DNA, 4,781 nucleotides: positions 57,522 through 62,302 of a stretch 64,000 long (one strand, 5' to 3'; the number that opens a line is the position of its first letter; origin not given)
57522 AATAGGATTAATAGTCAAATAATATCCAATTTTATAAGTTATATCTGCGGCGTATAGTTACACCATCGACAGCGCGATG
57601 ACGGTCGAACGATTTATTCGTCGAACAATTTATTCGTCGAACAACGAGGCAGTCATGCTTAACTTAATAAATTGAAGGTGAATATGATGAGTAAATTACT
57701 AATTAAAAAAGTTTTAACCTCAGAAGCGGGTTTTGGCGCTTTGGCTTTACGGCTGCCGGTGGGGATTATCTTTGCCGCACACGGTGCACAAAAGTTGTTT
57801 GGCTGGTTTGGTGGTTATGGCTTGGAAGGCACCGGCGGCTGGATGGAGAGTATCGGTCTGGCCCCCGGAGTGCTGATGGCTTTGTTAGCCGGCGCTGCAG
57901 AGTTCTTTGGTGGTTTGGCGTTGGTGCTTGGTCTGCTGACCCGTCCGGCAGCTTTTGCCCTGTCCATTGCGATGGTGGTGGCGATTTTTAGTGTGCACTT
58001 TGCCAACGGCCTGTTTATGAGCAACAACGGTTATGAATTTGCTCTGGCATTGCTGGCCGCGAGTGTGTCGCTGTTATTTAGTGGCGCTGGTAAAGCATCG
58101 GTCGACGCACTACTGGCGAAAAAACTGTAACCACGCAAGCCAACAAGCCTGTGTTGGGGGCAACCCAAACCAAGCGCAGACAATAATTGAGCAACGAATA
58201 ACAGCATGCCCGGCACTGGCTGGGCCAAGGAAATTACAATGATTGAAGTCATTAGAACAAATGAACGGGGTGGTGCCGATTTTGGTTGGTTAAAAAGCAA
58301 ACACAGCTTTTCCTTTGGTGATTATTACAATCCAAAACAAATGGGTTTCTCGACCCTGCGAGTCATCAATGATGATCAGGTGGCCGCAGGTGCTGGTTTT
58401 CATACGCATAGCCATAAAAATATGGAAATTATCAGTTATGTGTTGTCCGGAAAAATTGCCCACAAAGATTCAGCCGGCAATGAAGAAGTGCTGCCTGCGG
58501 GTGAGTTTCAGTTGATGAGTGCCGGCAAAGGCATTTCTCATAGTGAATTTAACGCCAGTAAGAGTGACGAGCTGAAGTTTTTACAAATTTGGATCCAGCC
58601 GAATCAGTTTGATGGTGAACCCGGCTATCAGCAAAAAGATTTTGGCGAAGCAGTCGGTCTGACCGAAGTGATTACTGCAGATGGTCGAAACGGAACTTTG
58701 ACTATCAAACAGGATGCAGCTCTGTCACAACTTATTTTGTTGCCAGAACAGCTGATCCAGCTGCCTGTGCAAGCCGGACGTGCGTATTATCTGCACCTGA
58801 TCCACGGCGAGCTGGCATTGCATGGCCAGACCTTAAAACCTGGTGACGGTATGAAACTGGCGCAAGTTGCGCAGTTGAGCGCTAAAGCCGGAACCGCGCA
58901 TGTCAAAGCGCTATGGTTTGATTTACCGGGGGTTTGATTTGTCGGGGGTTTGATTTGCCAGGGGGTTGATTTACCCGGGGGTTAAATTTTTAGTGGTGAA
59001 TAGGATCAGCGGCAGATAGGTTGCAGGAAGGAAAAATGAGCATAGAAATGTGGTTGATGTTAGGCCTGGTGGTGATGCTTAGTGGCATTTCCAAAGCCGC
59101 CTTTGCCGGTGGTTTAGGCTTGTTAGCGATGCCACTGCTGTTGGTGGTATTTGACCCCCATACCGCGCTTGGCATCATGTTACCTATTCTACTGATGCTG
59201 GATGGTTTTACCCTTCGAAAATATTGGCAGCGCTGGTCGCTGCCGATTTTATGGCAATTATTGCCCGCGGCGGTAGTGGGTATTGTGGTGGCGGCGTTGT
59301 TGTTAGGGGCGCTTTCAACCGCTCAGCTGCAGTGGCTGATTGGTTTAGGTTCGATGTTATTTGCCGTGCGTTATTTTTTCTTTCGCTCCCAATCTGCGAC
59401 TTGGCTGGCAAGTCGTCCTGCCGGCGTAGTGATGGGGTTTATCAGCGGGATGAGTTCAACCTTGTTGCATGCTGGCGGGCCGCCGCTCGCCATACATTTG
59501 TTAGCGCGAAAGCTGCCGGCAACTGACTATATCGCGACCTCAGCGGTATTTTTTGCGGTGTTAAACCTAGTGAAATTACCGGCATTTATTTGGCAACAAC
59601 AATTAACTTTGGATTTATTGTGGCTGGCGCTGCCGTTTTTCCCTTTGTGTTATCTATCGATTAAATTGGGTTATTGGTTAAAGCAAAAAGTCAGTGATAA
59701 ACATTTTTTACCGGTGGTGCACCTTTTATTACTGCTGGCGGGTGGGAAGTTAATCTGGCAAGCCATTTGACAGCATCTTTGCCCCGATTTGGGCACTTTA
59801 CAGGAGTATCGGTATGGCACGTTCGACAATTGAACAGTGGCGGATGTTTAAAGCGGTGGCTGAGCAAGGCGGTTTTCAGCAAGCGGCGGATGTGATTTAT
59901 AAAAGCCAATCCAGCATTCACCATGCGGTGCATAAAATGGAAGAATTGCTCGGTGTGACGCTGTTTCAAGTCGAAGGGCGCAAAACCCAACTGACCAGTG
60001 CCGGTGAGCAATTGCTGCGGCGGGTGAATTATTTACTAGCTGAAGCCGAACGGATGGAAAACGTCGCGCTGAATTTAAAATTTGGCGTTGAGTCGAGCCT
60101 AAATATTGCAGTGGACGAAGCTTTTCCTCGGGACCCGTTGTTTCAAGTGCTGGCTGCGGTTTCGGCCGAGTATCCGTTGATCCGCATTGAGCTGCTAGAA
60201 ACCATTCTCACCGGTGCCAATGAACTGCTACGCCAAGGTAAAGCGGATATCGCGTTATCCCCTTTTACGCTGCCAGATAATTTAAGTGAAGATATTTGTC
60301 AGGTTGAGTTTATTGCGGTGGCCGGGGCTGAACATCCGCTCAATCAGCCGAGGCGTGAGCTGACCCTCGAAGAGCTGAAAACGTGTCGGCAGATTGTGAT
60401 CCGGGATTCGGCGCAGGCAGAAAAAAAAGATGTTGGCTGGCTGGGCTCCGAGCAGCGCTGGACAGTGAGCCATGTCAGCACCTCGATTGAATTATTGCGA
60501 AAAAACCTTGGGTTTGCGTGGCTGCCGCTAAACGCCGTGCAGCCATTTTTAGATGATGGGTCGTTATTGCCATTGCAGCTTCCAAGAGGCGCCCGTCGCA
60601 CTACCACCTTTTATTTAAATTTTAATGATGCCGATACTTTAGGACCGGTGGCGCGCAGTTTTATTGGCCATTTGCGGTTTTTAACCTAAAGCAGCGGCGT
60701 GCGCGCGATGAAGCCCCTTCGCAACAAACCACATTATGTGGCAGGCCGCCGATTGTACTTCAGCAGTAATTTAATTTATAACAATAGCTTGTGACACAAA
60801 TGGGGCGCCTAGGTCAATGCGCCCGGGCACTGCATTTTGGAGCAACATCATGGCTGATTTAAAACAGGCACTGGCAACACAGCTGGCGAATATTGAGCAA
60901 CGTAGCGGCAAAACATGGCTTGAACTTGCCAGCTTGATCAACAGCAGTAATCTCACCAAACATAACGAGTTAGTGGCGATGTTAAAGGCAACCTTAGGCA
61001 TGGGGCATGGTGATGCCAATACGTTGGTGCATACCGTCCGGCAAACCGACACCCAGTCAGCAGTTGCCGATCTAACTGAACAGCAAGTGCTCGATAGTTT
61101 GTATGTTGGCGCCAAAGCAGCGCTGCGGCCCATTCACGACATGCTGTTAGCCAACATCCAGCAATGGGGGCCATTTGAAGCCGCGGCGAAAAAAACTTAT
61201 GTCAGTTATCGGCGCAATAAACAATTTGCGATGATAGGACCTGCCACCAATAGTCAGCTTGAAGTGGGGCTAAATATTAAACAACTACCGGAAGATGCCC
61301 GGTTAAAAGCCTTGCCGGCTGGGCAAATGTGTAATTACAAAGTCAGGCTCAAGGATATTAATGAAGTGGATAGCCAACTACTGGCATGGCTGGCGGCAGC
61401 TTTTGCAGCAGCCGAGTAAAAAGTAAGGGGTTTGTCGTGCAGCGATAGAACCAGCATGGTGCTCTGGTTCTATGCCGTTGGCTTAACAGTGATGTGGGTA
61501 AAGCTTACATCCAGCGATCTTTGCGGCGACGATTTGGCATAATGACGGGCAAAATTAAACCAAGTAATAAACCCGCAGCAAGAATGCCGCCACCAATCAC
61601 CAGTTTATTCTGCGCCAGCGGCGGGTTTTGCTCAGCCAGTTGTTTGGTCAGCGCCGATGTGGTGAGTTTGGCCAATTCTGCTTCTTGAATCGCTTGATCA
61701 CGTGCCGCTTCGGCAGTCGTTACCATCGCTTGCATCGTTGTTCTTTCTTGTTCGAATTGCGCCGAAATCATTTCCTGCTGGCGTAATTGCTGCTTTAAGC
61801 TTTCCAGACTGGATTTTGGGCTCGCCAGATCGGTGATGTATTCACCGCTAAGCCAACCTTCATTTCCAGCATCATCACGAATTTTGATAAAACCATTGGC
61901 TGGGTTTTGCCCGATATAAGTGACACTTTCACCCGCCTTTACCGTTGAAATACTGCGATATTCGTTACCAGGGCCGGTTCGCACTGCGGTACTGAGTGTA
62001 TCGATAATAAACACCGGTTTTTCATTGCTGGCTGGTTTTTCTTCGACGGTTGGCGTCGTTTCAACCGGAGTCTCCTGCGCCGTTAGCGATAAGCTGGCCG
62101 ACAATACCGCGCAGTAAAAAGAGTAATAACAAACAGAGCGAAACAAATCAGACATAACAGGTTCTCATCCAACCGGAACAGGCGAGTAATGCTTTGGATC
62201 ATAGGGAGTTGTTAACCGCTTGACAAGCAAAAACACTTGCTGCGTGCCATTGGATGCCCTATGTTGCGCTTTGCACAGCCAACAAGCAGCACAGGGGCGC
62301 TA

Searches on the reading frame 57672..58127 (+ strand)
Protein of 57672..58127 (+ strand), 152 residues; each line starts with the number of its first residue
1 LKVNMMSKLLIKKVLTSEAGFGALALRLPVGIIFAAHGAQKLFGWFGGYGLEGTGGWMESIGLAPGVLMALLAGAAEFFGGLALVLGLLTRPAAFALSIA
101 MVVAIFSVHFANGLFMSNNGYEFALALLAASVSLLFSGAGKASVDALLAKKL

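Call 50: search_protein_families(library=ncbifam, proteins=[window:57672-58127:+], max_evalue=0.00001)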
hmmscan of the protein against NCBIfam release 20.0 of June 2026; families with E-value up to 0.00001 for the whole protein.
window:57672-58127:+ (152 aa): 1 family
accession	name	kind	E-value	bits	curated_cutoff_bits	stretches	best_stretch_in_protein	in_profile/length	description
NF050144.1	matur_HvfX_fam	equivalog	3.4e-20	72.9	80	1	22-114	3-93/165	HvfX family Cu-binding RiPP maturation protein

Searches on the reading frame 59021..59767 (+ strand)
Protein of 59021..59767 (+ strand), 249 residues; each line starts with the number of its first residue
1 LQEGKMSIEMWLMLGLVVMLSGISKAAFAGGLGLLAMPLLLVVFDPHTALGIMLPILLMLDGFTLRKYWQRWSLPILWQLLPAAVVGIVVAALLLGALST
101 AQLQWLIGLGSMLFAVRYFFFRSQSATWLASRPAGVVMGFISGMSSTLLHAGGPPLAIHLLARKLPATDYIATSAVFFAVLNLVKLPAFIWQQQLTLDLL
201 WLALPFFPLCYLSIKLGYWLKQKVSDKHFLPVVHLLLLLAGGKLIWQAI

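Call 50: search_protein_families(library=ncbifam, proteins=[window:59021-59767:+], max_evalue=0.00001)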
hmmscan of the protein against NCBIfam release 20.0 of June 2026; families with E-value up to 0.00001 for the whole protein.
window:59021-59767:+ (249 aa): 0 families

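Call 52: search_protein_families(library=pfam, proteins=[window:59021-59767:+], max_evalue=1)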
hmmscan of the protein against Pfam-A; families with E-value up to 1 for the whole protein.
window:59021-59767:+ (249 aa): 2 families
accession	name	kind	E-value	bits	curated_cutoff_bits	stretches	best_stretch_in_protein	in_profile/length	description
PF01925.25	TauE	-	5.9e-32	111.7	32.6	1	15-244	2-237/237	Sulfite exporter TauE/SafE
PF05393.16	Hum_adeno_E3A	-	0.045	14.4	22.9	1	166-224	8-66/100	Human adenovirus early E3A glycoprotein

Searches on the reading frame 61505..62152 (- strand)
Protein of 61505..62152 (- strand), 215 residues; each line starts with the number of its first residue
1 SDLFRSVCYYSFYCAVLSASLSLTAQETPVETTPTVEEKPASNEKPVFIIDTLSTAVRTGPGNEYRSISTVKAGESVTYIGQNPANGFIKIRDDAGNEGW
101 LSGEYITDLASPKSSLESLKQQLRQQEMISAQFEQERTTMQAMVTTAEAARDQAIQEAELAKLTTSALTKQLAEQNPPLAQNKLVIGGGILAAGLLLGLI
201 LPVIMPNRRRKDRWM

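Call 50: search_protein_families(library=ncbifam, proteins=[window:61505-62152:-], max_evalue=0.00001)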
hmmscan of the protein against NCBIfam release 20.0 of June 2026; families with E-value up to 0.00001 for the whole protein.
window:61505-62152:- (215 aa): 2 families
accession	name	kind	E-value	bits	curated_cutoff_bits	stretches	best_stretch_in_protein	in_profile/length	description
TIGR04211.1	SH3_and_anchor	equivalog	1e-30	106.8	65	1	48-214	1-198/198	TIGR04211 family SH3 domain-containing protein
NF010495.0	PRK13914.1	equivalog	8.9e-07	28.2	647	1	44-158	78-190/481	invasion associated endopeptidase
